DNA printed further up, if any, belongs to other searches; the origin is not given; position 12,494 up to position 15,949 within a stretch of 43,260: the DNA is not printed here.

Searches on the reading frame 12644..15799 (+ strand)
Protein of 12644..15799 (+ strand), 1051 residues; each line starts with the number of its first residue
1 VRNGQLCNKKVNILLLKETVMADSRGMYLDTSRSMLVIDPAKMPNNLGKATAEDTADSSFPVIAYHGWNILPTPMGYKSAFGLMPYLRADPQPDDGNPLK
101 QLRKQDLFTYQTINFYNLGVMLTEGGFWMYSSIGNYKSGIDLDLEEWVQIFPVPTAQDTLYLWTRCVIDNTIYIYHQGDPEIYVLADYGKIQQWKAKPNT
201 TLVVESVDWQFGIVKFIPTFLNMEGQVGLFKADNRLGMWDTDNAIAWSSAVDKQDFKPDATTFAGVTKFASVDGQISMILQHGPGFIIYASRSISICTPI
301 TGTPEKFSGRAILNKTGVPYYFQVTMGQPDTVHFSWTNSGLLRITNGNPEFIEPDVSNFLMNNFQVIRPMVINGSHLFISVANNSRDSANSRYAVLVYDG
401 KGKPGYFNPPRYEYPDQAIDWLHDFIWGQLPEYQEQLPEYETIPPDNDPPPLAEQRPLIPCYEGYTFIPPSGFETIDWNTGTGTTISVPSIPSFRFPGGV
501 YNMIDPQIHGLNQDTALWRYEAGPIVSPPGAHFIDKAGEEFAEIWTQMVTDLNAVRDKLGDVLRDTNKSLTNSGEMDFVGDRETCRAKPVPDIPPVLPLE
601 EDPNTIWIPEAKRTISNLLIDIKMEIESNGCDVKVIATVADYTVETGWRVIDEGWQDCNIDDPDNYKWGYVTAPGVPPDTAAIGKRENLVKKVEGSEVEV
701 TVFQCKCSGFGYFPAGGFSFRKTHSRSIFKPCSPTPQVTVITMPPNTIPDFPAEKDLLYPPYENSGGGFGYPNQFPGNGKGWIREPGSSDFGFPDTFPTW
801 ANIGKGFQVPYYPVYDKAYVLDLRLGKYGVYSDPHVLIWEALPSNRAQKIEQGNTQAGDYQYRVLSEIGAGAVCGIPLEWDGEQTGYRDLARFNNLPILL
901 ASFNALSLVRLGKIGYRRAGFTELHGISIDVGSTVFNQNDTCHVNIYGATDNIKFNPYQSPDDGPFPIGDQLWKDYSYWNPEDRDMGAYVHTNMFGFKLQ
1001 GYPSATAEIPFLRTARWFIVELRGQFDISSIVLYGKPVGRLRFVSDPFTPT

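Call 113: search_protein_families(library=phrogs, proteins=[window:12644-15799:+], max_evalue=0.001)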
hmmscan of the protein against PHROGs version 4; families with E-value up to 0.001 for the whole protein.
window:12644-15799:+ (1051 aa): 2 families
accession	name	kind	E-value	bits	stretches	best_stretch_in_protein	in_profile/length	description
phrog_16563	-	head and packaging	0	2533.6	1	21-1051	1-1031/1031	virion structural protein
phrog_3287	-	head and packaging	3.1e-08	33.9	1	238-344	168-276/524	virion structural protein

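Call 114: search_protein_families(library=pfam, proteins=[window:12644-15799:+], max_evalue=0.01)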
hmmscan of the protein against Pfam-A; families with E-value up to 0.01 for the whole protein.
window:12644-15799:+ (1051 aa): 0 families
